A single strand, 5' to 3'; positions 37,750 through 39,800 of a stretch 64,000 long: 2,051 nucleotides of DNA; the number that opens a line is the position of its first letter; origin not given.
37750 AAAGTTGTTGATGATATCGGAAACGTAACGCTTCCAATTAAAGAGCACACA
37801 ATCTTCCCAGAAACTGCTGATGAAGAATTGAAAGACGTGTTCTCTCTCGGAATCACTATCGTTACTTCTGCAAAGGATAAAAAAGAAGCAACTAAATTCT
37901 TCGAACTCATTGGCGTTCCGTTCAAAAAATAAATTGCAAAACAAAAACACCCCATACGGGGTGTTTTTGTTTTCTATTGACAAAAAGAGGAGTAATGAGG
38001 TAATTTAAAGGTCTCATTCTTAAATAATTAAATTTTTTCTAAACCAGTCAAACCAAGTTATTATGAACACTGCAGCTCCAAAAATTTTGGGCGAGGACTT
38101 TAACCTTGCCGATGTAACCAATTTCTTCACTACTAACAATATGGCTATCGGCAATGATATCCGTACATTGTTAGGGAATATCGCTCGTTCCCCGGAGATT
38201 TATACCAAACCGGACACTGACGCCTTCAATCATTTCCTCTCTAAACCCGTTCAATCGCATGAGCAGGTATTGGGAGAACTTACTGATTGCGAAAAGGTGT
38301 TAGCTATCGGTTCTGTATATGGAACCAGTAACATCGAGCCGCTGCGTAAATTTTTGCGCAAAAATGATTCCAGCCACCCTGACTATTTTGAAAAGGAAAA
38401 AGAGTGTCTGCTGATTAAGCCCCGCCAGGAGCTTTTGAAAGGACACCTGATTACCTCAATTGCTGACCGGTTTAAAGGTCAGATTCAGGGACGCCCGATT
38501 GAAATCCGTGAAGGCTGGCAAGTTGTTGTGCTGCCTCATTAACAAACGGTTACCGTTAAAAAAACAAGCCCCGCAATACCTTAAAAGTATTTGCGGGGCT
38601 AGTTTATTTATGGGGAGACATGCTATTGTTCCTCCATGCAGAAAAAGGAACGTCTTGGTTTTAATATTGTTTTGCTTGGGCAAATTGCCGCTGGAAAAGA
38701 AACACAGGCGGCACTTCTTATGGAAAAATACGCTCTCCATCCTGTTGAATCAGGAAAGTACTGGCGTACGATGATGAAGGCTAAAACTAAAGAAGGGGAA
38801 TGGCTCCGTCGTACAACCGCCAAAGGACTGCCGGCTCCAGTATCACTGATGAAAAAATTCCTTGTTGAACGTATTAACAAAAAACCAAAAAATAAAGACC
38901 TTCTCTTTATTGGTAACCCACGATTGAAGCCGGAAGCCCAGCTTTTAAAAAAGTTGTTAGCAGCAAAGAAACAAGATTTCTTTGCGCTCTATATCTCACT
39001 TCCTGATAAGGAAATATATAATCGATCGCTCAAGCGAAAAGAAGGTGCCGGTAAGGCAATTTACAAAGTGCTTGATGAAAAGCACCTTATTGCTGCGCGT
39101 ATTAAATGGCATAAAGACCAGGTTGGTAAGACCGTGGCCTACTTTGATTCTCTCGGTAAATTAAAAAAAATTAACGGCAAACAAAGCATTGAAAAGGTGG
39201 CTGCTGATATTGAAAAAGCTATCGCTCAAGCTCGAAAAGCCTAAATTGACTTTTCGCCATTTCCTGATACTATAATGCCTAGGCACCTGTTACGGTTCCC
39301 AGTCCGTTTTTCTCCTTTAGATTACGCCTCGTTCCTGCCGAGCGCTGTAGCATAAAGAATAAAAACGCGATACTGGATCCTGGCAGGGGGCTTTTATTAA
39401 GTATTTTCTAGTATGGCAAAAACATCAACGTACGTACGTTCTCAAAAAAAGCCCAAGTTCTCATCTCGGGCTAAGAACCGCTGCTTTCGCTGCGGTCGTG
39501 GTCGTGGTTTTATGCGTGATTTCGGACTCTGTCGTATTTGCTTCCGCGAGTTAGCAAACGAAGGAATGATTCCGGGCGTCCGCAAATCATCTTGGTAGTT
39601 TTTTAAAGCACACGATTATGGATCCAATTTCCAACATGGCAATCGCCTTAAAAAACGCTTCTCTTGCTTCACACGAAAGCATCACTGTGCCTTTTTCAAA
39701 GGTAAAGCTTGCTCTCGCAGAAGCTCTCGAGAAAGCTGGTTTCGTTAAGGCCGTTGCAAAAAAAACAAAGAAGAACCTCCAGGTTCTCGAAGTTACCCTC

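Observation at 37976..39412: Islet splitting the spc operon: hypothetical protein with atypical codon choice plus a divergent adenylate kinase paralog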

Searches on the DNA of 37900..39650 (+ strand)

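Call 17: search_rna_families(source=window, start=37900, end=39650, threshold=evalue, max_evalue=10, show_alignments=2)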
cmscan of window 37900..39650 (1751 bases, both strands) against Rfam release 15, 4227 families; matches with E-value up to 10: 22.
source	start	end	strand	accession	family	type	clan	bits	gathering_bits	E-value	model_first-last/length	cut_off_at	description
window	37909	37973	+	RF02495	ohsC_RNA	Gene; antitoxin;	-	33.2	50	0.0099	1-77/77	no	Oppression of Hydrophobic ORF by sRNA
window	37938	38000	-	RF01859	Phe_leader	Cis-reg; leader;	-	25.9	55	0.13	1-125/125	no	Phenylalanine leader peptide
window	37900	37973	+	RF01859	Phe_leader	Cis-reg; leader;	-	24.3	55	0.3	44-125/125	5'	Phenylalanine leader peptide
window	37901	37966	+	RF02236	asX2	Gene; sRNA;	-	22.1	70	0.17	1-87/87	no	Xanthomonas sRNA asX2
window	38557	38610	-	RF04136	MIR1862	Gene; miRNA;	-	22.1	84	0.25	16-74/90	no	MIR1862 microRNA precursor family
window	37937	38041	-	RF02637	EF0408_EF0409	Gene; sRNA;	-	21.6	440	0.0046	1-412/412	no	Enterococcus sRNA EF0408_EF0409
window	37934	37983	-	RF02330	TtnuHACA23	Gene; snRNA; snoRNA; HACA-box;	-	21.4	100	4.5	75-122/135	no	Tetrahymena snoRNA TtnuHACA23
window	37936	38018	-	RF02064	STnc370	Gene; sRNA;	-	21.4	54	9.8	1-71/71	no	Enterobacterial sRNA STnc370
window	38563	38655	-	RF02450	ncr1175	Gene; sRNA;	-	21.1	60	0.65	1-110/110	no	Bacillus sRNA ncr1175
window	37913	38039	+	RF01770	rimP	Cis-reg; leader;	-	21.1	47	1.8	1-102/102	no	Gammaprotebacteria rimP leader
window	37924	37993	-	RF01770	rimP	Cis-reg; leader;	-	20.4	47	2.5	1-102/102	no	Gammaprotebacteria rimP leader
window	37937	37975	-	RF04157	MIR9486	Gene; miRNA;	-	20.1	100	0.59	1-119/119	no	MIR9486 microRNA precursor family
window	37938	38045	-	RF01480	rli52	Cis-reg;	-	19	70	9.8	1-95/95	no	Listeria sRNA rli52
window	37935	38020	-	RF01772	rnk_pseudo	Cis-reg; leader;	-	18.6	55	3.9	1-108/108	no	Pseudomonas rnk leader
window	38557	38610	+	RF04136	MIR1862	Gene; miRNA;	-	18.4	84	2.4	16-74/90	no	MIR1862 microRNA precursor family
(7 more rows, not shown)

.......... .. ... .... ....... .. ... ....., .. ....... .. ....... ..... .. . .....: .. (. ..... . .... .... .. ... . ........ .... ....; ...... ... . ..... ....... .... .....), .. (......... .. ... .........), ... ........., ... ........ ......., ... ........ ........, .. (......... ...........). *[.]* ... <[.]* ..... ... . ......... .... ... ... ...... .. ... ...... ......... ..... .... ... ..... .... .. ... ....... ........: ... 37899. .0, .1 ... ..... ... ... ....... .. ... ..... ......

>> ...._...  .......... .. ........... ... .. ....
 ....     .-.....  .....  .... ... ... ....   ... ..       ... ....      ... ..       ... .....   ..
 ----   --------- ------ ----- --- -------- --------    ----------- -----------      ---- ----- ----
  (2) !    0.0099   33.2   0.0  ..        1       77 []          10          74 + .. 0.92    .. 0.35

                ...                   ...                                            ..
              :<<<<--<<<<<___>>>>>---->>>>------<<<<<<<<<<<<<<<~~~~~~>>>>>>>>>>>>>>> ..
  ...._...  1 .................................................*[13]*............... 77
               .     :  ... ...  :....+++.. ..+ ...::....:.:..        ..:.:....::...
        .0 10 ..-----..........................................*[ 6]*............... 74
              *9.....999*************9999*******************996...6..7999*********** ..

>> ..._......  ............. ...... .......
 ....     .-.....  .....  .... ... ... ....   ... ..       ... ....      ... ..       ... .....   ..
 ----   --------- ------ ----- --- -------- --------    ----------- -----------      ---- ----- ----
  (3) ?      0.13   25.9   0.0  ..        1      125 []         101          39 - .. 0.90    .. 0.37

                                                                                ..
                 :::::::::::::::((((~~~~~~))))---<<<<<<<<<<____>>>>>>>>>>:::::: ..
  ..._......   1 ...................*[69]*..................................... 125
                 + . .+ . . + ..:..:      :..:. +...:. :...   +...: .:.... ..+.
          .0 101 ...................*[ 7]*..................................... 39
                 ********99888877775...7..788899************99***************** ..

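Call 58: build_rna_model(alignment_id=A1, structure=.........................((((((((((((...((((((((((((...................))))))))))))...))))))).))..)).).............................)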
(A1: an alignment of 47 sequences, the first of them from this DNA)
Model R1 built from alignment A1 (47 sequences, 131 columns); structure: as given.
model positions 109; base pairs 24; branch points 0; effective number of sequences 5.8; information 0.59 bits per position. Calibrated on 0.2 Mb of random sequence (short: E-values are rough).
structure used (alignment columns):
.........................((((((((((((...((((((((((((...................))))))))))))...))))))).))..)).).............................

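Call 62: search_with_rna_model(model_id=R1, sources=[window, L001, L002, L003, L004, L005, L006, L007, L009, L010, L011, L012, L015, L016, L018, L019, L020, L022, L023, L028, L029, L030, L031, L033, L034, L035, L036, L037, L038, L039, L040, L041, L042, L043, L044, L045, L046, L047, L048, L050, L051, L052, L053, L054, L055, L056, L057, L058, L059, L060, L061, L062, L063, L064, L065, L066, L067, L068, L069, L070, L071, L072, L073, L074, L075, L076, L077, L078, L079, L080, L081, L082, L083, L084, L085, L086, L087, L088, L089, L090, L091, L092, L093, L094, L095, L096, L097, L098, L099, L100, L101, L102, L103, L104, L105, L106, L107, L108, L109], max_evalue=0.01, make_alignment=true)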
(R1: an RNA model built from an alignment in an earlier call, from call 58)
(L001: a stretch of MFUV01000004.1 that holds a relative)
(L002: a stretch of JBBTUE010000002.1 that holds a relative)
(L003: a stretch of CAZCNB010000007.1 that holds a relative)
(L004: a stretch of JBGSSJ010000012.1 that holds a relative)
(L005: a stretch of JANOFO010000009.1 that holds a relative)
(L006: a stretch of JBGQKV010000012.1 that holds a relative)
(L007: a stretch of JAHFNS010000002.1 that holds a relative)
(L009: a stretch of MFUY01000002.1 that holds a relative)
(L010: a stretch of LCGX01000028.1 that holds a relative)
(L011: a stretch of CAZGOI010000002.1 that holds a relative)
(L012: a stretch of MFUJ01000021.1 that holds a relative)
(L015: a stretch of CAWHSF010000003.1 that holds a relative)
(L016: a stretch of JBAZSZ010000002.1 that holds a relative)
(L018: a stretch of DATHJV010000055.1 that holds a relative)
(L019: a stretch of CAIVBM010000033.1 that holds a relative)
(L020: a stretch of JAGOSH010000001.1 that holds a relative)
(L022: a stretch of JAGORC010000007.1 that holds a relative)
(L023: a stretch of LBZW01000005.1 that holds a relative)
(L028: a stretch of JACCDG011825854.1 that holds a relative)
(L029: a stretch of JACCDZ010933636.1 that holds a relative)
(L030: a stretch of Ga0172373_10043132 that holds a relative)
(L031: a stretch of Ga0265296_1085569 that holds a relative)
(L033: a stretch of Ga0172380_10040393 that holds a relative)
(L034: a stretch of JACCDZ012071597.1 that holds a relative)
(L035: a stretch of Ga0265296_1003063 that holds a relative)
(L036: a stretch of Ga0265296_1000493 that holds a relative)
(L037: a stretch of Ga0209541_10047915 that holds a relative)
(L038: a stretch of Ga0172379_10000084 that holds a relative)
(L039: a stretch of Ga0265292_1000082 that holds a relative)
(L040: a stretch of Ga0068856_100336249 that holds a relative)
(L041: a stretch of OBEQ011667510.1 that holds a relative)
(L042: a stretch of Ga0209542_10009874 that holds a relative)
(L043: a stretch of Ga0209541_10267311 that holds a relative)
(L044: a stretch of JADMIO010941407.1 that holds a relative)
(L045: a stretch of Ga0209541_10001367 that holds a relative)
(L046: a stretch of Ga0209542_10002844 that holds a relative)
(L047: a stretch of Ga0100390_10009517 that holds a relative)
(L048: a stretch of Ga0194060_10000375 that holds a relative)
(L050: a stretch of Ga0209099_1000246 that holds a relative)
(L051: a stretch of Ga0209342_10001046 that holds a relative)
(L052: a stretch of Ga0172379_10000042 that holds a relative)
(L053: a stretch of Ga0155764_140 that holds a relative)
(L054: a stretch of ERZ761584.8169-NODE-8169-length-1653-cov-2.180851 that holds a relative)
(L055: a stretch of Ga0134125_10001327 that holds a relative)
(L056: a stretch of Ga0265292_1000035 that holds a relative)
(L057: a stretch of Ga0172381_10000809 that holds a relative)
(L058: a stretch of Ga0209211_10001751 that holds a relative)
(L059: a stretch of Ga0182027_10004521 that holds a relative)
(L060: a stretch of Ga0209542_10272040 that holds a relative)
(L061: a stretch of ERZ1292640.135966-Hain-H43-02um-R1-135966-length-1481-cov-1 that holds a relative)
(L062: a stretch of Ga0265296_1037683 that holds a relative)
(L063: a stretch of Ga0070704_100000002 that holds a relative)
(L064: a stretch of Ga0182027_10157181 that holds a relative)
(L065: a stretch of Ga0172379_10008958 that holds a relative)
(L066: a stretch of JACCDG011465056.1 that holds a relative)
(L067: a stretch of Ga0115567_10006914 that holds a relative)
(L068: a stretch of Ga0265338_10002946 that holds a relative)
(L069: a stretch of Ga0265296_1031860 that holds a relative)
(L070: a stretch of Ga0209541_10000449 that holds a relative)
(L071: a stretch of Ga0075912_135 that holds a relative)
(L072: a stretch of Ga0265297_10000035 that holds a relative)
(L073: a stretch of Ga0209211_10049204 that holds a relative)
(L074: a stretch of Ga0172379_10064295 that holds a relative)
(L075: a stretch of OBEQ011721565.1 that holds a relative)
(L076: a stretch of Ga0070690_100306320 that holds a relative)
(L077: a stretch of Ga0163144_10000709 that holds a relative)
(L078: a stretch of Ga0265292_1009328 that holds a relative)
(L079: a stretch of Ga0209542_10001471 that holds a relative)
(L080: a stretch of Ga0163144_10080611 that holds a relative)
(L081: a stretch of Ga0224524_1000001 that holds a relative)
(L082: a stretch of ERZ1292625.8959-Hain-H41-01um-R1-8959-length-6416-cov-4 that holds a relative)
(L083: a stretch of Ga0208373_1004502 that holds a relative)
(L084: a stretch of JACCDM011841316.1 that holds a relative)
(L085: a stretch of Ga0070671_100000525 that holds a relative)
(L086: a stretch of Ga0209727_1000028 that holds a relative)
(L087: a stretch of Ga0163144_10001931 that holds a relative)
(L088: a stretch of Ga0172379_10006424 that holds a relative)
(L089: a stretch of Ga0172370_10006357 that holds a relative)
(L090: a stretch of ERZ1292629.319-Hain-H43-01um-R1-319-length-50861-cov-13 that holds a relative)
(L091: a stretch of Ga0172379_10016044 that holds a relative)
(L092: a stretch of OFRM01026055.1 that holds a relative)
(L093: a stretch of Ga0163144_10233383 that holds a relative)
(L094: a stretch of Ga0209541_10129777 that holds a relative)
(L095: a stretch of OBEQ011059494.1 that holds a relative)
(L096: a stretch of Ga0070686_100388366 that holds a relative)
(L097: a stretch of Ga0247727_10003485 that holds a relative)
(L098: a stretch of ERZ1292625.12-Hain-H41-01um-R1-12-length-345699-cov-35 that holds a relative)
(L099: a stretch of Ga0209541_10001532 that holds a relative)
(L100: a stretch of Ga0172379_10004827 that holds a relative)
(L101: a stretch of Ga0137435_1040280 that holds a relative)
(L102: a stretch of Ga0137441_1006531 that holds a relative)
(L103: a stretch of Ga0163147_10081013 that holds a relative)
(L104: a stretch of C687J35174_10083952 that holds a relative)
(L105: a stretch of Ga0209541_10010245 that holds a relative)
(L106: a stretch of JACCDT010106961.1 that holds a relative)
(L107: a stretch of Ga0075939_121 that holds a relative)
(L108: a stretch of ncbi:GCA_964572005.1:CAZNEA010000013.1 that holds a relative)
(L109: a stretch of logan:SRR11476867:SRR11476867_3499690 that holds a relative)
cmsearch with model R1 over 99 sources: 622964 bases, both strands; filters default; matches with E-value up to 0.01: 80.
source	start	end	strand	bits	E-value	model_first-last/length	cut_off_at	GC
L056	3389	3497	+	103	7.4e-25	1-109/109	no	0.29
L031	850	958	+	99.8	5.8e-24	1-109/109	no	0.28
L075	757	865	+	95.6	8.8e-23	1-109/109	no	0.28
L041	701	810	+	94.5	1.9e-22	1-109/109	no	0.36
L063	3388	3497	+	93.9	2.8e-22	1-109/109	no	0.39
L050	3345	3455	+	93.2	4.3e-22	1-109/109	no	0.29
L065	3386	3496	+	92.2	8.5e-22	1-109/109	no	0.31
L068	3390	3497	+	91.8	1.1e-21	1-109/109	no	0.34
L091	3394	3498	+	91.6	1.2e-21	1-109/109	no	0.31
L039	3308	3428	+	89.8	4e-21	1-109/109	no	0.29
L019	8344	8448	-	89.2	5.8e-21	1-109/109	no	0.31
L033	1528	1638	+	88.9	7.1e-21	1-109/109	no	0.26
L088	309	429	+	88.9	7.2e-21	1-109/109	no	0.35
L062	239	342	+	88.9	7.2e-21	1-109/109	no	0.28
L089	3387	3496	+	88.7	8.3e-21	1-109/109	no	0.32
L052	3388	3497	+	88.4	1e-20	1-109/109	no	0.42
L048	3349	3457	+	88.1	1.2e-20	1-109/109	no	0.37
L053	1013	1121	+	88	1.3e-20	1-109/109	no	0.43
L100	3394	3498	+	87.8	1.4e-20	1-109/109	no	0.27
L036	3315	3425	+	87.8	1.5e-20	1-109/109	no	0.28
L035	230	333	+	87.4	2e-20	1-109/109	no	0.29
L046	3377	3496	+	87.1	2.3e-20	1-109/109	no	0.4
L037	2890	2998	+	87.1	2.4e-20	1-109/109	no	0.28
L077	3386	3496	+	86.8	2.8e-20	1-109/109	no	0.41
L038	3387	3496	+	85.9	5e-20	1-109/109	no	0.4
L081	3341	3441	+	85.4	7.1e-20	1-109/109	no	0.31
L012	8341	8445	-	84.7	1.1e-19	1-109/109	no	0.3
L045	3393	3497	+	84.7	1.1e-19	1-109/109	no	0.3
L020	8327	8436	-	84.5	1.2e-19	1-109/109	no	0.39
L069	310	413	+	83.2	2.9e-19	1-109/109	no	0.32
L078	1077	1180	+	83.2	2.9e-19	1-109/109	no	0.32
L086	3394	3497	+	83.1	3.1e-19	1-109/109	no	0.29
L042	3325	3428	+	83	3.3e-19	1-109/109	no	0.26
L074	1104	1208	+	82.8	3.8e-19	1-109/109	no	0.26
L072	3391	3495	+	82.6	4.4e-19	1-109/109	no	0.29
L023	8329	8439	-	82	6.5e-19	1-109/109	no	0.32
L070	3392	3497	+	80.8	1.4e-18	1-109/109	no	0.28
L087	3346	3455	+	80.8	1.4e-18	1-109/109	no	0.27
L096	648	751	+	80.4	1.9e-18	1-109/109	no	0.34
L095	3399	3499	+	80.3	2e-18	1-109/109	no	0.38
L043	55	158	+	80.3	2e-18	1-109/109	no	0.31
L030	10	115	+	77.7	1.1e-17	1-109/109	no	0.25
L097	3368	3477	+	77.6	1.1e-17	1-109/109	no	0.42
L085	3393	3498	+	77.4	1.2e-17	1-109/109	no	0.31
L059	3300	3429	+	77.4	1.3e-17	1-109/109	no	0.38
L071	3372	3497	+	76.7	2.1e-17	1-109/109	no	0.37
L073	1628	1747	+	74.9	6.4e-17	1-109/109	no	0.41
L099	3379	3497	+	74.9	6.6e-17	1-109/109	no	0.32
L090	3392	3495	+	74.2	1e-16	1-109/109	no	0.29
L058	3343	3497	+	73.9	1.3e-16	1-109/109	no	0.4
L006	8460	8563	-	72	4.2e-16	1-109/109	no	0.39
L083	3228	3354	+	71.4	6.5e-16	1-109/109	no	0.35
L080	1674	1833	+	71.3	6.9e-16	1-109/109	no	0.4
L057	3272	3428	+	63.3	1.2e-13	1-109/109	no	0.41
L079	3396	3499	+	60.9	6e-13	1-109/109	no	0.4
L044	3389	3500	+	58.5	2.8e-12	1-109/109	no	0.39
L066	3391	3503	+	58.2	3.4e-12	1-109/109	no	0.36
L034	2096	2204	+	57.6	5.1e-12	1-109/109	no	0.47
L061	602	700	+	57.2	6.7e-12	1-109/109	no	0.46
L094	317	420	+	55.7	1.7e-11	1-109/109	no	0.4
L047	3260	3368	+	49.5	1e-09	1-109/109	no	0.36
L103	789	900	+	48.4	2e-09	1-109/109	no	0.34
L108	4544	4653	+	44.1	3.4e-08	1-109/109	no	0.33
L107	414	515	+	43.9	3.7e-08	1-109/109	no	0.52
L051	3402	3508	+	42.9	7.1e-08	1-109/109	no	0.41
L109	1694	1799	+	40.9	2.7e-07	1-109/109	no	0.35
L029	1527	1638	+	36.4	5e-06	1-109/109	no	0.4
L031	851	955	-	32.8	5.4e-05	1-109/109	no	0.29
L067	592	700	+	31.1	0.00016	1-109/109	no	0.36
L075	755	864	-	30.2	0.00029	1-109/109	no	0.28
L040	332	395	+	29.3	0.0005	25-88/109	no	0.53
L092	358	459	+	29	0.00061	1-109/109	no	0.33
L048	3349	3454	-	28.7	0.00076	1-109/109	no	0.35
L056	3388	3496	-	27.7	0.0015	1-109/109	no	0.3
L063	3388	3498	-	26.9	0.0024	1-109/109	no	0.39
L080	4271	4369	-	26.9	0.0025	1-109/109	no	0.3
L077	3387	3496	-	26.1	0.0041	1-109/109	no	0.42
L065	3387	3496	-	25.6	0.0057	1-109/109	no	0.31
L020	8327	8431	+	25.1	0.0081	1-109/109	no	0.37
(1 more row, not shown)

Alignment A3: 80 matches aligned to the model, 182 columns, each read 5' to 3' on its own strand. Consensus structure (alignment columns), stored with it:
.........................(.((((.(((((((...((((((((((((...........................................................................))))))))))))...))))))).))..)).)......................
